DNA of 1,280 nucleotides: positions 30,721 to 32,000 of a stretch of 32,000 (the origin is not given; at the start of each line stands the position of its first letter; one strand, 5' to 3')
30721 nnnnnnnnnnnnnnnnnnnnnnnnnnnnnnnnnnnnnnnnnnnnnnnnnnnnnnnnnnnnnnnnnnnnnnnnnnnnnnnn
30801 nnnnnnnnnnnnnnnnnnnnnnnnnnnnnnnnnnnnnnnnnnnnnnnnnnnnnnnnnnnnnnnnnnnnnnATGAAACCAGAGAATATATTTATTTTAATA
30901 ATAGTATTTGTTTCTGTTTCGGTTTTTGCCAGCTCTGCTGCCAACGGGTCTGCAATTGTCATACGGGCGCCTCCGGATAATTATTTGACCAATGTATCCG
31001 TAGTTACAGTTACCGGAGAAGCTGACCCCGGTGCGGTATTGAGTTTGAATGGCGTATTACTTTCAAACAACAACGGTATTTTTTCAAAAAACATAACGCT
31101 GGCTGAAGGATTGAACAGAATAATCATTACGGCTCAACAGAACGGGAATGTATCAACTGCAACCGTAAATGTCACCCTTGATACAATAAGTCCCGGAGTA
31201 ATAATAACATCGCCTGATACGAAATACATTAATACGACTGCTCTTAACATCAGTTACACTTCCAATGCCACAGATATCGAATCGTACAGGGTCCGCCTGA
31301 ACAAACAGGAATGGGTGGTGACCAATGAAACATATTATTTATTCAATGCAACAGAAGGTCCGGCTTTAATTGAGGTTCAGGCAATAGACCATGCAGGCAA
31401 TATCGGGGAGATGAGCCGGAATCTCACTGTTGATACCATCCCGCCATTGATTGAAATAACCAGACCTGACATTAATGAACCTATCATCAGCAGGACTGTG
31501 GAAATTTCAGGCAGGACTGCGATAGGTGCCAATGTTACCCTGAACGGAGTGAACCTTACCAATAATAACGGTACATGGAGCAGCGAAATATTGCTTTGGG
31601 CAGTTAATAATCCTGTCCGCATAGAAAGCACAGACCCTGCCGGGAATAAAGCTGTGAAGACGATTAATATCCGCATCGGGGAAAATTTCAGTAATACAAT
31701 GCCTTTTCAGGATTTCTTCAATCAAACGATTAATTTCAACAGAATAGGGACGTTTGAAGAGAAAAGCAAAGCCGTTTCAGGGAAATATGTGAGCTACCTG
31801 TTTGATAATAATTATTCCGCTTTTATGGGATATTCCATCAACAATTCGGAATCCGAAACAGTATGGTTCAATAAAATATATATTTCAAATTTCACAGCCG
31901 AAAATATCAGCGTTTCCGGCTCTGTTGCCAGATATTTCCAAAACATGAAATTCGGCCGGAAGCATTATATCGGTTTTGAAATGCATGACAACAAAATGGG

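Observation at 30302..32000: Tetrahaem cytochrome c translationally coupled to a large sequon-dense surface protein: candidate extracellular electron-transfer module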

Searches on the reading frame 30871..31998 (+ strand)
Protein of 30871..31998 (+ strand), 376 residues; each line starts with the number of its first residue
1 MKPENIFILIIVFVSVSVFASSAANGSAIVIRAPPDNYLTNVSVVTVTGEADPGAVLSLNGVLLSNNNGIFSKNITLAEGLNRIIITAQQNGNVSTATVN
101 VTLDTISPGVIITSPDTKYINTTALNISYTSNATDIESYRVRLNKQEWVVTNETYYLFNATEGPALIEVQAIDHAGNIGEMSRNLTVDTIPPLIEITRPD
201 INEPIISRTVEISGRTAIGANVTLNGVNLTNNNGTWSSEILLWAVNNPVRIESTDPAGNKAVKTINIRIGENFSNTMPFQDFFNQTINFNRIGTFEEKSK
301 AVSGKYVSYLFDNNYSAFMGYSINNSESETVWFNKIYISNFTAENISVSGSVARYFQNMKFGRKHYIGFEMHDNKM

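Call 9: search_protein_families(library=pfam, proteins=[window:30871-31998:+], max_evalue=1)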
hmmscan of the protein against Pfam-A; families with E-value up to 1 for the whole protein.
window:30871-31998:+ (376 aa): 2 families
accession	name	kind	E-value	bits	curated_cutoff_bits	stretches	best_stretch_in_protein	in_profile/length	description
PF09136.16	Glucodextran_B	-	1.5e-19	70.1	27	2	29-104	3-82/83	Glucodextranase, domain B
PF12733.13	Cadherin-like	-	0.0027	18.5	24.2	1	41-99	25-84/89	Cadherin-like beta sandwich domain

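Call 10: search_protein_families(library=ncbifam, proteins=[window:30871-31998:+], max_evalue=1)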
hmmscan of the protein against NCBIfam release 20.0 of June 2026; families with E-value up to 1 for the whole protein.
window:30871-31998:+ (376 aa): 5 families
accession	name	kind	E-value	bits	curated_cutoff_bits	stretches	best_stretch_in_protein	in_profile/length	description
NF033510.3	Ca_tandemer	repeat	3.3e-05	24.2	50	1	183-260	2-95/96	Ca2+-stabilized repeat-containing adhesin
NF047446.1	barrel_OmpL47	domain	0.00068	20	40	1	126-180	8-60/68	OmpL47-type beta-barrel domain-containing protein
NF009148.0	PRK12496.1-5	equivalog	0.0086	15.9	243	1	68-128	8-66/163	hypothetical protein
TIGR05002.1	NxxGxxAF_repeat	domain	0.02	14.8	50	1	213-238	12-37/57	choice-of-anchor tandem repeat NxxGxxAF-containing protein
NF011571.1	PRK14995.1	subfamily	0.023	13.5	701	1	10-128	357-472/493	SmvA family efflux MFS transporter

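Call 26: find_homologous_proteins(query=window:30871-31998:+)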
Query window:30871-31998:+ (376 aa): 19 proteins with E <= 0.001 among 3614 candidates.
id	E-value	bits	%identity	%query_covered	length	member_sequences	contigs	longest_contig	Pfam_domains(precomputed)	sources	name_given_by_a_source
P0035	2.1e-120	420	83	66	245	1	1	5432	PF09136.17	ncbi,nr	ncbi:MAG: hypothetical protein O8C64_13980, partial [Candidatus Methanoperedens sp.]|nr:hypothetical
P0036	7.9e-104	366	60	80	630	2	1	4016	PF09136.17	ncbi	ncbi:MAG: hypothetical protein WAW23_13475 [Candidatus Methanoperedens sp.]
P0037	4.1e-96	340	79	56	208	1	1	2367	PF09136.17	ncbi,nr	ncbi:MAG: hypothetical protein O8C67_13520, partial [Candidatus Methanoperedens sp.]|nr:hypothetical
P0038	4.2e-87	311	60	67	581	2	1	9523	PF09136.17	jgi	-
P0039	2.2e-84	302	47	74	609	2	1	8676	PF09136.17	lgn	-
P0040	3.1e-65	239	59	51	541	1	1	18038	-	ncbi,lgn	-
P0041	7.9e-63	231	57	51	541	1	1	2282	-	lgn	-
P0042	2.9e-62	229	59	50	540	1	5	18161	-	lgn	-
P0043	5.8e-52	195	43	61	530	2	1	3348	PF09136.17,PF19077.7,PF17936.8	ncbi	ncbi:MAG: hypothetical protein ACE5KE_04390, partial [Methanosarcinales archaeon]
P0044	1.1e-13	69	29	54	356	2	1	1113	PF12733.14,PF27332.1,PF13750.13,PF09136.17,PF19077.7,PF17936.8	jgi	-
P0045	1.3e-5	43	30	49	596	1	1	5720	PF13205.13,PF07705.18,PF05345.19,PF19077.7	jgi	jgi:hypothetical protein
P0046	1.2e-4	39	37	22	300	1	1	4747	PF09136.17,PF19077.7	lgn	-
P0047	1.6e-4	39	30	30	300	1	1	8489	PF17957.8,PF09136.17,PF19077.7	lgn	-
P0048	2.2e-4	39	39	22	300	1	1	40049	PF09136.17,PF19077.7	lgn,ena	-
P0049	3.9e-4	38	38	22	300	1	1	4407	PF09136.17,PF19077.7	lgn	-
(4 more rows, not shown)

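Call 42: search_protein_families(library=pfam, proteins=[P0040], max_evalue=1)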
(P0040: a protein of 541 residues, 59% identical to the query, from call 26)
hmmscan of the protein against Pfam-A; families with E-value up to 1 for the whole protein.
P0040 (541 aa): 1 family
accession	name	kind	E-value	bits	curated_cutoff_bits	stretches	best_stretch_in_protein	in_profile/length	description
PF09136.16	Glucodextran_B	-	3.4e-05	24.1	27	1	30-106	1-80/83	Glucodextranase, domain B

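Call 43: search_solved_structures(query=A2, max_evalue=1)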
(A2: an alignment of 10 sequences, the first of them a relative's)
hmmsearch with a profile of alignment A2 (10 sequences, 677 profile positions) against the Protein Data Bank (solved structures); distinct sequences matched with E-value up to 1: 3.
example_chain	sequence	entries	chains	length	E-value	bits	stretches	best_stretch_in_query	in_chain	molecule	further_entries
2jqo_A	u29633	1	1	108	0.14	13.5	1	429-478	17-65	Hypothetical protein yobA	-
4qy7_A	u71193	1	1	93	0.14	13.4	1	429-479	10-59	Uncharacterized protein YobA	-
7vmb_B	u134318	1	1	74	0.2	13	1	342-387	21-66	IQ motif and SEC7 domain-containing protein 1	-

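Call 55: predict_structure(alignment_id=A2)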
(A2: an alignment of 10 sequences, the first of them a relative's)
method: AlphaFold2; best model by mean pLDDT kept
length: 541 residues; sequences in the alignment: 10
mean_pLDDT: 44.2   pTM: 0.26
mean pLDDT of the five models: 44.2, 41.0, 38.5, 37.3, 36.8
residues with pLDDT >= 90: 0; 70-90: 64; 50-70: 135; < 50: 342
segments of 3 or more residues with pLDDT < 50: 15-25, 108-279, 307-316, 328-385, 387-389, 401-416, 441-476, 487-512
pLDDT, mean of each block of 10 residues (from residue 1): 56 45 54 74 60 85 77 74 64 81 56 28 22 21 19 21 28 37 25 23 23 24 29 30 24 27 28 41 62 59 48 45 52 34 44 34 23 31 46 53 40 47 59 58 38 38 39 47 50 34 35 53 74 70 42
secondary structure, 60 per line:
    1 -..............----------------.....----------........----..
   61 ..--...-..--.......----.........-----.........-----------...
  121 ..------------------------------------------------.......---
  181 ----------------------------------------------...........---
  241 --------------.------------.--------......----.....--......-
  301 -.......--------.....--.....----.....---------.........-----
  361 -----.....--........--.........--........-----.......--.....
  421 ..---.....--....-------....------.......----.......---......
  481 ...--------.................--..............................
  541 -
elements in order: H2-15 E32-36 E47-54 E59-62 E65-67 E73-79 E84-92 E98-106 H118-122 E171-177 H227-237 E277-282 E287-291 E294-299 E302-308 E317-321 E324-328 E333-337 H347-355 E366-370 E373-380 E383-391 E394-401 E407-413 H416-422 E426-430 E433-436 E444-447 E454-460 E465-471 E475-483 H492-508 H511-540

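Call 56: search_protein_representatives(alignment_id=A2)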
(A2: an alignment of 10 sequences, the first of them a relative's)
Query: 10 sequences, 677 profile positions. Proteins with E-value up to 0.001 (for the whole library): 14008; up to 1e-10: 5223; up to 1e-30: 914. The best 150 are listed.
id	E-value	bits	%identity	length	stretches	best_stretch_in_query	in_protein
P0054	0.0e+00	1116.4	-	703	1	1-677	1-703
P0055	6.6e-232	787.9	-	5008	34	48-174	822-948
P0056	2.4e-212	723.3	-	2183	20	105-179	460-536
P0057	2.1e-207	706.9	-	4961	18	16-241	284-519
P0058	8.2e-204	695.1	-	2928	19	79-183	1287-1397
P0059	7.1e-197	672.1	-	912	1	3-675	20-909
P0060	1.1e-173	595.5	-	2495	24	52-180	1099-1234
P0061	6.4e-162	556.6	-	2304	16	22-188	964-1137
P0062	6.7e-140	483.9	-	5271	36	72-234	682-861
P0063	1.0e-132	460.1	-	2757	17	15-238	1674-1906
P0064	5.0e-126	438.0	-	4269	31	53-165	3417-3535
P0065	2.2e-123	429.3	-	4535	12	16-243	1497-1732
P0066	8.6e-123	427.3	-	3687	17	14-234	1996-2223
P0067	8.0e-118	410.9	-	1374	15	90-185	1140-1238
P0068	5.5e-109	381.7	-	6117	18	15-237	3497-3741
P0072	8.2e-101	354.7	-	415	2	342-675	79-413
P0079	2.3e-92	326.8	-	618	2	143-622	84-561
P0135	7.1e-67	242.5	-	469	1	255-668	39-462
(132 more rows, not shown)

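Call 58: list_cluster_members(proteins=[P0059, P0072, P0079, P0135, P0054])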
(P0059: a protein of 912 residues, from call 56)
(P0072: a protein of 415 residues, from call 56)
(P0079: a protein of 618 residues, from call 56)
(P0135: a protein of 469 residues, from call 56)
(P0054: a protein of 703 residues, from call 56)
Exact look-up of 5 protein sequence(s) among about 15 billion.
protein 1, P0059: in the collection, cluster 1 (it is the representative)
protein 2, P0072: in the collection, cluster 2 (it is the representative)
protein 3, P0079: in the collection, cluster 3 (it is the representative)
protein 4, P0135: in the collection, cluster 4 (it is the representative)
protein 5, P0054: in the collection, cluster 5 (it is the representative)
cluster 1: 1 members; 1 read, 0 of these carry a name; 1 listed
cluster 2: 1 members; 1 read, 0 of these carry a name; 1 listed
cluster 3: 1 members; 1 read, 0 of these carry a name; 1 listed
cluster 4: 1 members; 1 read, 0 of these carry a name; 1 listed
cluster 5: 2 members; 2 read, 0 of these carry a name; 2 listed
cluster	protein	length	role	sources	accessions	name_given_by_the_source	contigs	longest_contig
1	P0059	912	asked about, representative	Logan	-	-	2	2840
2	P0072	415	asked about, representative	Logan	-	-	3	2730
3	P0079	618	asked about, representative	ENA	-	-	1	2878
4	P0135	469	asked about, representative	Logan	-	-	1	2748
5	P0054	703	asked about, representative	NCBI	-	-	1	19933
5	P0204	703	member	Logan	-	-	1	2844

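Call 60: find_homologous_proteins(query=A3, max_evalue=0.00001)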
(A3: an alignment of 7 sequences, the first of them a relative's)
Query A3 (7 sequences) (415 aa, profile of the alignment): 5 proteins with E <= 0.00001 among 8000 candidates.
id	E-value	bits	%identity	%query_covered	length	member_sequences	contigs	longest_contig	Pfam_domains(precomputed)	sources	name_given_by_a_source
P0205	2.1e-252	857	42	93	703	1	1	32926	PF09136.17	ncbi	-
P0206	4.9e-239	813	41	93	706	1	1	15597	PF09136.17,PF19077.7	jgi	-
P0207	4.8e-217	740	41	93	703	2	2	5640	PF09136.17,PF19077.7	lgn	-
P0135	1.8e-176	606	27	94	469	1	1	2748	-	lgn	-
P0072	5.6e-150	519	100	100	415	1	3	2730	PF27849.1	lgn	-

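Call 61: find_encoding_contigs(protein=P0072, flank=5000, max_places=4)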
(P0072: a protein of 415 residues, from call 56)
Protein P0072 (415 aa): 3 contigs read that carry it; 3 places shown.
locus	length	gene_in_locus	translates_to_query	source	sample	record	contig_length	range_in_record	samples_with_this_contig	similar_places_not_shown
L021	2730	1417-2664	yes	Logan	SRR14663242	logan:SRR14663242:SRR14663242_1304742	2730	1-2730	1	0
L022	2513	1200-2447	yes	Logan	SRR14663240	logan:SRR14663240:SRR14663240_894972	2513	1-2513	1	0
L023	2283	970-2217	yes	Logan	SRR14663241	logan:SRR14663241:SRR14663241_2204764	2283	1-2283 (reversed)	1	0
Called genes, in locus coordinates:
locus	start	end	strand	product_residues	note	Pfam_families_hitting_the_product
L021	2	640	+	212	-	?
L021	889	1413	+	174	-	-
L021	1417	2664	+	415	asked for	PF27849:MAST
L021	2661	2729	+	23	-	?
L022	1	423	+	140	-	?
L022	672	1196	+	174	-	-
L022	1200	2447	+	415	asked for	PF27849:MAST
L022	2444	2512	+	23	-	?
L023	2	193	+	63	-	?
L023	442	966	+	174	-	-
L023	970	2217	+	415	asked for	PF27849:MAST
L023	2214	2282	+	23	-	?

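Call 62: find_encoding_contigs(protein=P0135, flank=5000, max_places=4)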
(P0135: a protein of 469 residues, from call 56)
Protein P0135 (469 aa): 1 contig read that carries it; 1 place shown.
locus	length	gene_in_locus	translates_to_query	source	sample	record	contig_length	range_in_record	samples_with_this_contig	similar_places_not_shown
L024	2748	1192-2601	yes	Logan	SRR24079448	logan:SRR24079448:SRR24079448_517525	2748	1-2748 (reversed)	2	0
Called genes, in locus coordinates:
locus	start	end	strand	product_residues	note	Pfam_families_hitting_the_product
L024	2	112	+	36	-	?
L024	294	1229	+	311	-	-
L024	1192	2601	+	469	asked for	-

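Call 63: search_protein_families(library=pfam, proteins=[P0072, P0135, P0079], max_evalue=1)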
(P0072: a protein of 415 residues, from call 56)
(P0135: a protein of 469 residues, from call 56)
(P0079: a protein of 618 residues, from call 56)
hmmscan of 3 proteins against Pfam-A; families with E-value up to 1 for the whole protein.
P0072 (415 aa): 0 families

P0135 (469 aa): 0 families

P0079 (618 aa): 3 families
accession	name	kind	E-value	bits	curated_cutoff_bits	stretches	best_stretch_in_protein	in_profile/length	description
PF09136.16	Glucodextran_B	-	5e-09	36.4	27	2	114-184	9-82/83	Glucodextranase, domain B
PF19077.6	Big_13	-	0.00035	21.5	27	1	42-103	47-102/102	Bacterial Ig-like domain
PF02763.20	Diphtheria_C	-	0.025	14.7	25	0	354-397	109-152/187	Diphtheria toxin, C domain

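Call 87: search_protein_families(library=ncbifam, proteins=[P0040, P0072, P0135], max_evalue=1)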
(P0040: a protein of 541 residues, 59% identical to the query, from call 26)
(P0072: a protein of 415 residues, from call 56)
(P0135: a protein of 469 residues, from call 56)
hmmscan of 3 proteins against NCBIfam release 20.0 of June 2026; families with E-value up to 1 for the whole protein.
P0040 (541 aa): 0 families

P0072 (415 aa): 2 families
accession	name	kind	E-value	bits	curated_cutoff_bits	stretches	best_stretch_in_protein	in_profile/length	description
NF007810.0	PRK10518.1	equivalog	0.0012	17.7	540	1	24-101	96-171/482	alkaline phosphatase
TIGR04204.1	MAST_ArtA_sort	domain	0.03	14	150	1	229-319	7-91/183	MAST domain-containing protein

P0135 (469 aa): 0 families

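Call 91: fold_search(model_id=the predicted structure, library=pdb)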
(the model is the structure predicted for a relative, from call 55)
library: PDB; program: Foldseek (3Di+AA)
matches with E <= 10: 935; with E <= 0.001: 0
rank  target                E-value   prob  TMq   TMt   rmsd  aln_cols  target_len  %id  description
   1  1ug9                  5.6e-03  1.00  0.13  0.07   3.2        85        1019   21  Crystal Structure of Glucodextranase from Arthrobacter globiformis I42 (released 2003-12-09)
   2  2yn3_B                6.2e-03  0.69  0.11  0.22  22.2       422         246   10  Structural insight into the giant calcium-binding adhesin SiiE: implications for the adhesion of Salmonella enterica t (released 2013-04-03)
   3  7ufs_A                2.5e-02  0.66  0.12  0.07  14.6       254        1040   10  Cryo-EM Structure of Bl_Man38B at 3.4 A (released 2022-11-16)
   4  8s5s                  3.7e-02  1.00  0.12  0.17   4.1       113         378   12  Crystal structure of a Sulfite dehydrogenase from Thermus thermophilus (released 2024-11-27)
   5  2ca4_A                4.8e-02  1.00  0.13  0.18   3.3       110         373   11  Sulfite dehydrogenase from Starkeya Novella mutant (released 2007-02-20)
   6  3wir_A                6.1e-02  0.13  0.08  0.06  22.8       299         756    9  Crystal structure of kojibiose phosphorylase complexed with glucose (released 2014-02-05)
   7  2ca3_A                6.4e-02  1.00  0.13  0.19   3.1       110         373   12  Sulfite dehydrogenase from Starkeya Novella r55m mutant (released 2007-02-20)
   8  2blf_A                6.4e-02  1.00  0.13  0.18   3.3       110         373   11  Sulfite dehydrogenase from Starkeya Novella (released 2005-04-28)
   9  4rbm                  7.1e-02  0.99  0.11  0.13   5.0        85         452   10  Porphyromonas gingivalis gingipain K (Kgp) catalytic and immunoglobulin superfamily-like domains (released 2014-10-08)
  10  6i9a_A                7.1e-02  0.98  0.10  0.12   5.8        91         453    8  Porphyromonas gingivalis gingipain K (Kgp) in complex with inhibitor KYT-36 (released 2019-03-13)
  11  4qaw_C                7.1e-02  0.11  0.08  0.08  16.9       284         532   10  Structure of modular Xyn30D from Paenibacillus barcinonensis (released 2014-10-08)
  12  5irb_A                7.5e-02  0.20  0.12  0.18  29.4       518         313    8  Structural insight into host cell surface retention of a 1.5-MDa bacterial ice-binding adhesin (released 2017-07-19)
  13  4qaw_D                7.5e-02  0.08  0.08  0.08  17.1       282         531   10  Structure of modular Xyn30D from Paenibacillus barcinonensis (released 2014-10-08)
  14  7qg9_G                7.8e-02  0.08  0.08  0.11  22.1       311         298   10  Tail tip of siphophage T5 : common core proteins (released 2022-12-21)
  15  2c9x_A                8.7e-02  1.00  0.13  0.18   3.4       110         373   10  Sulfite dehydrogenase from Starkeya Novella Y236F mutant (released 2006-08-16)
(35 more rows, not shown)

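Call 97: find_encoding_contigs(protein=P0043, flank=5000, max_places=3)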
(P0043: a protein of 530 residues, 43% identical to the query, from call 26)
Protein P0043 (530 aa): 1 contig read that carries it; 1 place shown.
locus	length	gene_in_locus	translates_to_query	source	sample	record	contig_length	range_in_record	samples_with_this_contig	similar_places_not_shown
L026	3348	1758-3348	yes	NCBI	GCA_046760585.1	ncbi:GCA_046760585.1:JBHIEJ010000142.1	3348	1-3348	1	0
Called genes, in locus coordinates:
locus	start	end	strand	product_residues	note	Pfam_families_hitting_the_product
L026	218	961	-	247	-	PF02517:Rce1-like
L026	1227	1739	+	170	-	-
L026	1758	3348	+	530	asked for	PF09136:Glucodextran_B, PF19077:Big_13 (faint), PF17936:Big_6 (faint)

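Call 98: find_encoding_contigs(protein=P0206, flank=4000, max_places=2)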
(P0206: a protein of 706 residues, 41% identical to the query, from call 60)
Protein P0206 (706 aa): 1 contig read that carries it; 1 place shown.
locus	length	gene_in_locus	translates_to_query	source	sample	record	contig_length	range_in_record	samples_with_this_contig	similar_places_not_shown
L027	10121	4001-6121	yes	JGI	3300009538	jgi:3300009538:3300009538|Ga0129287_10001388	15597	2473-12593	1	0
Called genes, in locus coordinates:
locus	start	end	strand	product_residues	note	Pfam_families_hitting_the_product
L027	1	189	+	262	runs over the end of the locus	PF01209:Ubie_methyltran, PF13489:Methyltransf_23, PF13847:Methyltransf_31, PF08241:Methyltransf_11, PF08242:Methyltransf_12, PF13649:Methyltransf_25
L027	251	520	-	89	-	PF11746:DUF3303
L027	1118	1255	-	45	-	-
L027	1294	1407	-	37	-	-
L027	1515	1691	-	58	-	-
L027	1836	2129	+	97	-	PF00355:Rieske, PF13806:Rieske_2 (weak)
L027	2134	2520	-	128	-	PF01844:HNH, PF14279:HNH_5 (weak)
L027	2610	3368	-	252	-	PF12705:PDDEXK_1, PF01930:Cas_Cas4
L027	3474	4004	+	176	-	-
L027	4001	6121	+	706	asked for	PF09136:Glucodextran_B, PF19077:Big_13 (faint)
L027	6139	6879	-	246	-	PF06560:GPI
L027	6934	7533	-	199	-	-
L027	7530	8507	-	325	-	PF01578:Cytochrom_C_asm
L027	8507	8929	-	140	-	PF01877:RNA_binding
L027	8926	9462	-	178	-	PF13238:AAA_18, PF13671:AAA_33 (weak), PF13207:AAA_17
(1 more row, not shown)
